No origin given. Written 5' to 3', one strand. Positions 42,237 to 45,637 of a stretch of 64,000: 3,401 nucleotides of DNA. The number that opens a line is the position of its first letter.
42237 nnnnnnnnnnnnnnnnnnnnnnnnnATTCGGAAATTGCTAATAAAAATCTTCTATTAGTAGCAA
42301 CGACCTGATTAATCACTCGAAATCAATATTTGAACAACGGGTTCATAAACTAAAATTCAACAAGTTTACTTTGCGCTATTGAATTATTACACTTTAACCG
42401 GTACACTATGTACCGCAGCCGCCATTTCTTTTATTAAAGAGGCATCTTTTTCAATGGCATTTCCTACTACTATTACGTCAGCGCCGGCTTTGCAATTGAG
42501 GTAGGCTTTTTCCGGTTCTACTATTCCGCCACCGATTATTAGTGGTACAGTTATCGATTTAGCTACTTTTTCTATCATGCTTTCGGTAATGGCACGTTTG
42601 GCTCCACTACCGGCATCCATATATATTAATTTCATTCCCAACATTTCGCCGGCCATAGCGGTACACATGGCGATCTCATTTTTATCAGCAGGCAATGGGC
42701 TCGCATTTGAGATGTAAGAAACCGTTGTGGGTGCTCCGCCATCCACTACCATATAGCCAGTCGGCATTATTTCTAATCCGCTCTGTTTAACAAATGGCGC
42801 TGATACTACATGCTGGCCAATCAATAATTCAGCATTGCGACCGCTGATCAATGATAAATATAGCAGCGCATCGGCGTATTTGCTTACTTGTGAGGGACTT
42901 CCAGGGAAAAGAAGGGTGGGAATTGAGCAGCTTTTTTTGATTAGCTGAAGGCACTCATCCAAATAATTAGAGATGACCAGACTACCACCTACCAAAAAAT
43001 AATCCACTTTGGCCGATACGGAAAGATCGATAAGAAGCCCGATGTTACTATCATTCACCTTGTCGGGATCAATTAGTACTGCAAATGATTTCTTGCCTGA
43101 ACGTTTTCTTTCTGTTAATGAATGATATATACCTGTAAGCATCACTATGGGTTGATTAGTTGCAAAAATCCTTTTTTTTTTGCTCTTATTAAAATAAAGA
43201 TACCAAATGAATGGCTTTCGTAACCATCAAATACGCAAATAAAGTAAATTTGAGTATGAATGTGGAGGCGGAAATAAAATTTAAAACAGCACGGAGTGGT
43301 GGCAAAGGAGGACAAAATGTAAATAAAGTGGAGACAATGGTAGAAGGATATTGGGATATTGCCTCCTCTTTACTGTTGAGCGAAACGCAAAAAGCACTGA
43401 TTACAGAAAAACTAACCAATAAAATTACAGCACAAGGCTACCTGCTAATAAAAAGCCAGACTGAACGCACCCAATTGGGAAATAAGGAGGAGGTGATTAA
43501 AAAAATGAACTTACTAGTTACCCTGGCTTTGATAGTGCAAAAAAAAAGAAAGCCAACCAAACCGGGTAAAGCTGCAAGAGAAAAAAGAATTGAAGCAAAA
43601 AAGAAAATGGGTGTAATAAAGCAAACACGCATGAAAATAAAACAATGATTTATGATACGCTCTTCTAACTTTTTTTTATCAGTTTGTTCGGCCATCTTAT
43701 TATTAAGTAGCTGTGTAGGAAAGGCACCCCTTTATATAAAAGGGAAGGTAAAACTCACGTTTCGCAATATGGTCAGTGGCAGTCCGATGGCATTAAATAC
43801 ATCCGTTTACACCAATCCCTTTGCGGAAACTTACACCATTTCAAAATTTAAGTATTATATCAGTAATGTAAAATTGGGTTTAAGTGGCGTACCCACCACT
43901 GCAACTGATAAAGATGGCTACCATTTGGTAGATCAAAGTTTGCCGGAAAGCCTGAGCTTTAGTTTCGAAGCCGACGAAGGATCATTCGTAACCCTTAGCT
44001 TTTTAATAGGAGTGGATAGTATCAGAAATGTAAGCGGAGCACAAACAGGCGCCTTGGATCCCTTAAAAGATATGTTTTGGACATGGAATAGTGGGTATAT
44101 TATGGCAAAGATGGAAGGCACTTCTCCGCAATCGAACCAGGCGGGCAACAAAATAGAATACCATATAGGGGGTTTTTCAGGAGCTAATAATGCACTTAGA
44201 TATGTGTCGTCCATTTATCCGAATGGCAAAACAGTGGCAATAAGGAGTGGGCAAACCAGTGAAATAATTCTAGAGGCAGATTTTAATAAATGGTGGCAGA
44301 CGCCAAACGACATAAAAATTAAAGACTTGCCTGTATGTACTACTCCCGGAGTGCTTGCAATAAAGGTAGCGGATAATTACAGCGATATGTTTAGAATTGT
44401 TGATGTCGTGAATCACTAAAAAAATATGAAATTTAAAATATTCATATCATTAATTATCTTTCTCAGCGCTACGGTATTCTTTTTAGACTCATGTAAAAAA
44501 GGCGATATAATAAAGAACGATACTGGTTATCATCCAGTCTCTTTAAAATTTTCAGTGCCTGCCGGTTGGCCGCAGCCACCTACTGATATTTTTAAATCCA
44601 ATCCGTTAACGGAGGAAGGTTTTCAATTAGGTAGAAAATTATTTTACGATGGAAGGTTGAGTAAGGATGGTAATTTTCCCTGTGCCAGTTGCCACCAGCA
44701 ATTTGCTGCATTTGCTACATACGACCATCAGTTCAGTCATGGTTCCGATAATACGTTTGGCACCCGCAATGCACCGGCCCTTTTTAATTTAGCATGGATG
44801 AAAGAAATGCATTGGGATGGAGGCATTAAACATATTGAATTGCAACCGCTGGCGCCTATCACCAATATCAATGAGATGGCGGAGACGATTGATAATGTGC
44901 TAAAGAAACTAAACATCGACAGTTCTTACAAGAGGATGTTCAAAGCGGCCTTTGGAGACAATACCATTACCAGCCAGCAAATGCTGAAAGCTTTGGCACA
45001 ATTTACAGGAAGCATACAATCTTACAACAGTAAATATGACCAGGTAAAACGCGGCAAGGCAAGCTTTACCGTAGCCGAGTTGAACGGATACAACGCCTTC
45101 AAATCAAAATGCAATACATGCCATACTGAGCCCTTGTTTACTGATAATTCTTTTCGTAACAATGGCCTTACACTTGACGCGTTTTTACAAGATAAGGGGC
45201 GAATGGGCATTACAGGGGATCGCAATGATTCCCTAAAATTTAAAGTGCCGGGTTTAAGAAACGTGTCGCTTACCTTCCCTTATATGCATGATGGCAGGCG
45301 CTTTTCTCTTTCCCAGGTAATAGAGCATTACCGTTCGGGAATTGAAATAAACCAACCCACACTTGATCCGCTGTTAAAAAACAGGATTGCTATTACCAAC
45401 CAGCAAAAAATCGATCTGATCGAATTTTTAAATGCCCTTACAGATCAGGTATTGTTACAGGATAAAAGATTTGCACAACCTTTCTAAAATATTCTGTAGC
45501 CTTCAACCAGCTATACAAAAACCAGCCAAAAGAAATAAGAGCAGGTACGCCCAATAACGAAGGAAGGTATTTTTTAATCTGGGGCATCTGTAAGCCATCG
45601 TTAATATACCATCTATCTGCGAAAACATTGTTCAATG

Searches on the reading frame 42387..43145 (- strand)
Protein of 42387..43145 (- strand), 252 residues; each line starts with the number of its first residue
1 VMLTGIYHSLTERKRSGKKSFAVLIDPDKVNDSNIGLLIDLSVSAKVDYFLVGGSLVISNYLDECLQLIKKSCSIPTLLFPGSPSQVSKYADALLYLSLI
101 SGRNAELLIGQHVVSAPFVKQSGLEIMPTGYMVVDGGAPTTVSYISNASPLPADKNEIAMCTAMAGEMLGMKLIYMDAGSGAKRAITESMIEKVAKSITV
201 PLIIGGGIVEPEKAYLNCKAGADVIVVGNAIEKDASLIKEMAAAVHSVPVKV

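Call 38: search_protein_families(library=pfam, proteins=[window:42387-43145:-], max_evalue=0.01)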
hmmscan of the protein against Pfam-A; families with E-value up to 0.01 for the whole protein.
window:42387-43145:- (252 aa): 6 families
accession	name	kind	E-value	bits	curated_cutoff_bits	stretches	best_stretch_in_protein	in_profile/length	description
PF01884.23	PcrB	-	4e-42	144.7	23.9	1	19-243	6-224/226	PcrB family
PF00977.27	His_biosynth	-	6.1e-09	36.1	23.6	1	179-247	53-121/228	Histidine biosynthesis protein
PF05690.20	ThiG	-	0.00019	21.3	23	1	184-246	160-221/247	Thiazole biosynthesis protein ThiG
PF00290.26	Trp_syntA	-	0.0022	17.4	27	1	186-235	185-233/259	Tryptophan synthase alpha chain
PF04131.20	NanE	-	0.0027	17.4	27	1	190-246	136-191/192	Putative N-acetylmannosamine-6-phosphate epimerase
PF01207.24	Dus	-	0.007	16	20.4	1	190-243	175-229/311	Dihydrouridine synthase (Dus)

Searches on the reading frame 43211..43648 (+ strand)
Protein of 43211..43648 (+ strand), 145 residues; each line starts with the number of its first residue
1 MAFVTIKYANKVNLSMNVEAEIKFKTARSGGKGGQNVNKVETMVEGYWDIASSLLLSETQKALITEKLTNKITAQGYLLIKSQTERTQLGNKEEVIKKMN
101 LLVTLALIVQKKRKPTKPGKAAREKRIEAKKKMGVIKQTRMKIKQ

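Call 38: search_protein_families(library=pfam, proteins=[window:43211-43648:+], max_evalue=0.01)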
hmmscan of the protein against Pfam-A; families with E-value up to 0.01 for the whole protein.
window:43211-43648:+ (145 aa): 1 family
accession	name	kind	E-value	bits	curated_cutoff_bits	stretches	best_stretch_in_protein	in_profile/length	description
PF00472.26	RF-1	-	3.6e-14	53.1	35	1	19-140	9-102/116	RF-1 domain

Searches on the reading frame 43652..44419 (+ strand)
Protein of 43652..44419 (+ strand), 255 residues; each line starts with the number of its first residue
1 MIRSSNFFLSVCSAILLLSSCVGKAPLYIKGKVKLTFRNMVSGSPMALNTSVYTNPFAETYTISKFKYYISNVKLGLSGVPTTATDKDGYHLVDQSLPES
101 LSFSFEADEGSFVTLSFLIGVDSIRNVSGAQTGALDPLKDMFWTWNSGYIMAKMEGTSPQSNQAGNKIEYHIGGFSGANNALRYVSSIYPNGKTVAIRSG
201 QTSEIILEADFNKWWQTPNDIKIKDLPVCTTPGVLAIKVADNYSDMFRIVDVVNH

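Call 38: search_protein_families(library=pfam, proteins=[window:43652-44419:+], max_evalue=0.01)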
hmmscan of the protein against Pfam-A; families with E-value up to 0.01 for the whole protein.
window:43652-44419:+ (255 aa): 1 family
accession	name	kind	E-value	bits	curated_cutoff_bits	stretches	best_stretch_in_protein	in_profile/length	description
PF20243.3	MbnP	-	1.6e-46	159.1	27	1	31-230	2-188/189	MbnP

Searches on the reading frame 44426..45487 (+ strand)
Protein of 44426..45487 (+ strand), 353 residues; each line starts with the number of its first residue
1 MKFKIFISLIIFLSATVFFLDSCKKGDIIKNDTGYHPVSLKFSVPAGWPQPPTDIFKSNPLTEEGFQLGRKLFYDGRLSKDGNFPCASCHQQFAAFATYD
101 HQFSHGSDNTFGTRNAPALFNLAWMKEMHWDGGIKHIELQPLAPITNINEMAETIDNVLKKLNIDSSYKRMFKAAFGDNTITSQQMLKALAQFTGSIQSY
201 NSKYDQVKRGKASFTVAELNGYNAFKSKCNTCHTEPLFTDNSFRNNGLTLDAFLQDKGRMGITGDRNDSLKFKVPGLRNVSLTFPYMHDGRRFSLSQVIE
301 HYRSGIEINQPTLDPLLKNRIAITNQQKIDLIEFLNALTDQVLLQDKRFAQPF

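Call 32: search_protein_families(library=pfam, proteins=[window:44426-45487:+])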
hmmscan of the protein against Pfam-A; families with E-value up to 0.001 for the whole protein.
window:44426-45487:+ (353 aa): 2 families
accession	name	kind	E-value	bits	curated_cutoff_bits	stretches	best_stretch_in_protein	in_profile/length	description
PF03150.19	CCP_MauG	-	8.1e-51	173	25.6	1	64-212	2-148/149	Di-haem cytochrome c peroxidase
PF09086.16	DUF1924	-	0.00069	20.4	22.5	0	206-237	7-37/96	Domain of unknown function (DUF1924)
